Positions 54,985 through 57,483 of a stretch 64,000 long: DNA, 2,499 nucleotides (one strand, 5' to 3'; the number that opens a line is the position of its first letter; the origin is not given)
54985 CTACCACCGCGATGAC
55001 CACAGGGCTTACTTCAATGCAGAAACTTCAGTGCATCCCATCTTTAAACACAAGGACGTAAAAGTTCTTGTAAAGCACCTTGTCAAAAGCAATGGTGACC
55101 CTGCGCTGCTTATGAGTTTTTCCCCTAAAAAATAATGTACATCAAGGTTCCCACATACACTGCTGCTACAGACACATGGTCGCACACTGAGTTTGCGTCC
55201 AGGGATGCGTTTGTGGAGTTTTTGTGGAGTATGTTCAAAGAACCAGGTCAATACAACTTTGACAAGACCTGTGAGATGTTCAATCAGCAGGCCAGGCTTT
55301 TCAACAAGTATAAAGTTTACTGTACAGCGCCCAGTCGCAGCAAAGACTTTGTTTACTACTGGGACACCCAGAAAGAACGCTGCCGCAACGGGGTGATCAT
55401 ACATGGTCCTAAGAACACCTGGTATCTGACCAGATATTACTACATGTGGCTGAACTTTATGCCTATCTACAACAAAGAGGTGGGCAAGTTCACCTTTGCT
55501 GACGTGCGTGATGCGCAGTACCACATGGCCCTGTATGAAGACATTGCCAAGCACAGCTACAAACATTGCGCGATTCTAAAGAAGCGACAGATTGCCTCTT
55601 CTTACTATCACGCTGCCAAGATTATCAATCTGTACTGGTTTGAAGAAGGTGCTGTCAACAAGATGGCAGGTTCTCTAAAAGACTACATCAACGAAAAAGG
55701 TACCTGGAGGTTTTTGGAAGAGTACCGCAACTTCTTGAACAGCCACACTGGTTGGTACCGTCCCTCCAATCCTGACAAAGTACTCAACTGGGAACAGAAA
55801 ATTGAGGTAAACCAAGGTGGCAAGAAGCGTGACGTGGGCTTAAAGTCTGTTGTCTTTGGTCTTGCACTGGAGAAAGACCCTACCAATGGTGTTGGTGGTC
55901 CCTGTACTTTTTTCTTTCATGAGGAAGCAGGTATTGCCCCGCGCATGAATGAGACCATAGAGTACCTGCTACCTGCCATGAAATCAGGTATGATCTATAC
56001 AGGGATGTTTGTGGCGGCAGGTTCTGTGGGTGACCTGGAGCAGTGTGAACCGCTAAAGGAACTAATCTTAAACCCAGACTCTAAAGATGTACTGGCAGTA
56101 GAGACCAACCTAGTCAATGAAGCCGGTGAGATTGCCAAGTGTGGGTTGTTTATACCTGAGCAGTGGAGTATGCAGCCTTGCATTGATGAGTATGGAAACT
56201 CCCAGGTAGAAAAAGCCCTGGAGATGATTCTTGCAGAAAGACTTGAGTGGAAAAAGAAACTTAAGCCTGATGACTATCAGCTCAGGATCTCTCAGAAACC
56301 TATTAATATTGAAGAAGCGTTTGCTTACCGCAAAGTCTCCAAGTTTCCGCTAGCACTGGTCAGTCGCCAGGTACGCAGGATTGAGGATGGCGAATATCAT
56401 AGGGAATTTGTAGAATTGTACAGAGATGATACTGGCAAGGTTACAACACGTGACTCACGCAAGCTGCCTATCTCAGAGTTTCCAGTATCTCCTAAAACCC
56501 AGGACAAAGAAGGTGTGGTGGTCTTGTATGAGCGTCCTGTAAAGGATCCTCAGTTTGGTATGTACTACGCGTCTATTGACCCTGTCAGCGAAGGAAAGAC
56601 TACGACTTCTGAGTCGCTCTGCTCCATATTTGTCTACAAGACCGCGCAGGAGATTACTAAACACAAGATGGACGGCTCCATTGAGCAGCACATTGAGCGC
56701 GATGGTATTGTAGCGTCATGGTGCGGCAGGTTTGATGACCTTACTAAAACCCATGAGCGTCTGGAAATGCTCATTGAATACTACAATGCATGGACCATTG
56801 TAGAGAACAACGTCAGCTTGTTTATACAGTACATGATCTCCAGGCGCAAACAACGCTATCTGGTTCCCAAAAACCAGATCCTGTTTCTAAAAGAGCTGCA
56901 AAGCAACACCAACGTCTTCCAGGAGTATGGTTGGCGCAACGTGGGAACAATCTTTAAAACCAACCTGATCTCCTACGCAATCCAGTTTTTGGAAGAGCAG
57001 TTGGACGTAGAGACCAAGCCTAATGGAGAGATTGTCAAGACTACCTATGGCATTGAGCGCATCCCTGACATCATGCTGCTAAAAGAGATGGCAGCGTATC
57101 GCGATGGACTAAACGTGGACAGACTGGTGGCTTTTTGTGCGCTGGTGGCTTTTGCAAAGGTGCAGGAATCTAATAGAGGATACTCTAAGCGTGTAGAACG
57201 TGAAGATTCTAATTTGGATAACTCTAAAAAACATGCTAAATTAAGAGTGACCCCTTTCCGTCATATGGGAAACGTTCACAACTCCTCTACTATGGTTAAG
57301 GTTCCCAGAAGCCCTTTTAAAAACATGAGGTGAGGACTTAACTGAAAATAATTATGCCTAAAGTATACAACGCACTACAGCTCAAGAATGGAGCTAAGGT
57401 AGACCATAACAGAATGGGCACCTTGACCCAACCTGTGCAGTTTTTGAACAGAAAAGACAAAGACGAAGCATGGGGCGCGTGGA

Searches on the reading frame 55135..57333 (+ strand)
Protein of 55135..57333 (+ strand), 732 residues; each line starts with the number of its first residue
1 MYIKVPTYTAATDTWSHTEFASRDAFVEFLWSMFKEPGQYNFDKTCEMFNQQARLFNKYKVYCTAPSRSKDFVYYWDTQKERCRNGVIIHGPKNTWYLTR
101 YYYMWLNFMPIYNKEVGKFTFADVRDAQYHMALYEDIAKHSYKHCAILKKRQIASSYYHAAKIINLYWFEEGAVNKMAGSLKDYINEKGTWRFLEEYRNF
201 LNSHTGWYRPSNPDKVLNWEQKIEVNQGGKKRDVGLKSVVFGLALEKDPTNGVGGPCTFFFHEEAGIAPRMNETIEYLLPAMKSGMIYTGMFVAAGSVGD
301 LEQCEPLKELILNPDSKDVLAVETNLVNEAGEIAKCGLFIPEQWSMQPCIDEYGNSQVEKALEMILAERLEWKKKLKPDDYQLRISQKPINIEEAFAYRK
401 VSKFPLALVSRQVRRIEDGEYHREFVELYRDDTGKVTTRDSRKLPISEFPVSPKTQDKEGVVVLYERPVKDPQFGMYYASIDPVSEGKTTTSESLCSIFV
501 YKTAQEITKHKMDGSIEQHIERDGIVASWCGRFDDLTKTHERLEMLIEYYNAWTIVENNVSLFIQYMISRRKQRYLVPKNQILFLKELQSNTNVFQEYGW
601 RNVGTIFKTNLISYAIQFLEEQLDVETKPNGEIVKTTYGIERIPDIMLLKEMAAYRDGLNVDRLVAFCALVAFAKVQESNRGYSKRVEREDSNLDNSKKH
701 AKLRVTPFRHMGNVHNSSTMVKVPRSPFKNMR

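Call 36: search_protein_families(library=phrogs, proteins=[window:55135-57333:+], max_evalue=0.00001)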
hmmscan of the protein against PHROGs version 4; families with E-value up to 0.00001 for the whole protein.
window:55135-57333:+ (732 aa): 1 family
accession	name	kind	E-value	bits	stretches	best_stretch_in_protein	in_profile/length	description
phrog_6681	-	head and packaging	1.4e-69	236.2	1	52-702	77-753/758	terminase large subunit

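Call 38: search_dna_similar(query=window:55135-57333:+, collection=phages, mode=protein, max_rows=15)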
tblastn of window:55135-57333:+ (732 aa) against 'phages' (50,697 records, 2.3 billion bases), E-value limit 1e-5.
Records with a match: 137; places in all: 137; records where one place covers at least 80% of the query: 100.
Best place of each record, by identity: <60% 137.
By first word of the organism name: uncultured 49; Bacteroides 30; Flavobacterium 29; Cellulophaga 9; Bacteriophage 8; Dulem 2; Azobacteroides 2; IAS 2; Bohxovirus 1; Leptolyngbya 1; and 4 more.
By host as written in the record: - 60; Bacteroides intestinalis DSM 108646 25; Flavobacterium psychrophilum 950106-1/1 12; Flavobacterium psychrophilum strain FPS-D10 3; Flavobacterium psychrophilum 020612-2/1 3; Flavobacterium psychrophilum FPS-D15 2; Flavobacterium psychrophilum FPS-D10 2; Flavobacterium psychrophilum strain FPS-D15 2; and 19 more.
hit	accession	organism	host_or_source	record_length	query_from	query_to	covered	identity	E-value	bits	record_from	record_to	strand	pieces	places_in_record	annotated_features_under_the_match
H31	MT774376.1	uncultured phage cr55_1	human feces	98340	49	715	91%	25.3%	4e-43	175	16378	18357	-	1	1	terminase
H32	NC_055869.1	uncultured phage cr55_1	human feces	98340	49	715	91%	25.3%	4e-43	175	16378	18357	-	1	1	terminase large subunit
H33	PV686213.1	Bohxovirus sp. 'endotrachealis'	endotracheal aspirate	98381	40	681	88%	25.9%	7e-37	155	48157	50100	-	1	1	hypothetical protein (x6)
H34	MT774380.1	uncultured phage cr1_1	human feces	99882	49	690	88%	25.7%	4e-42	171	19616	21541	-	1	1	terminase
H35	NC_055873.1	uncultured phage cr1_1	human feces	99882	49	690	88%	25.7%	4e-42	171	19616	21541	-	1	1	terminase large subunit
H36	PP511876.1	Dulem virus 42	Propithecus coquereli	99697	44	673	85%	26.5%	1e-19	173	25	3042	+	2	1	LAGLIDADG-like domain protein | terminase (x4) | hypothetical protein (x6)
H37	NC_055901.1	uncultured phage cr130_1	Rhesus macaque feces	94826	49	673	85%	26.3%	2e-43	176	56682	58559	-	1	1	terminase large subunit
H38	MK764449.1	Flavobacterium phage FPSV-S29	Flavobacterium psychrophilum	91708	45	719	92%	24.2%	1e-37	157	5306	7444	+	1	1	hypothetical protein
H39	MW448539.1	Flavobacterium phage FPSV-D24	Flavobacterium psychrophilum strain ...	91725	45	719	92%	24.2%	1e-37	157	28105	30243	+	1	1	record has no annotation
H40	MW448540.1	Flavobacterium phage FPSV-D25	Flavobacterium psychrophilum strain ...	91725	45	719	92%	24.2%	1e-37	157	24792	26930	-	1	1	record has no annotation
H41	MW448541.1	Flavobacterium phage FPSV-D27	Flavobacterium psychrophilum strain ...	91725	45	719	92%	24.2%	1e-37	157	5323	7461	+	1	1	record has no annotation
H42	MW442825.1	Flavobacterium phage FPSV-D5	Flavobacterium psychrophilum FPS-D15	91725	45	719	92%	24.2%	1e-37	157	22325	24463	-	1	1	record has no annotation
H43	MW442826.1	Flavobacterium phage FPSV-D9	Flavobacterium psychrophilum FPS-D15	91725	45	719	92%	24.2%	1e-37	157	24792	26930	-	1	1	record has no annotation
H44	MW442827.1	Flavobacterium phage FPSV-D12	Flavobacterium psychrophilum FPS-D2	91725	45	719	92%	24.2%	1e-37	157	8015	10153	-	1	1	record has no annotation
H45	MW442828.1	Flavobacterium phage FPSV-D13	Flavobacterium psychrophilum FPS-D10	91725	45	719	92%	24.2%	1e-37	157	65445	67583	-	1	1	record has no annotation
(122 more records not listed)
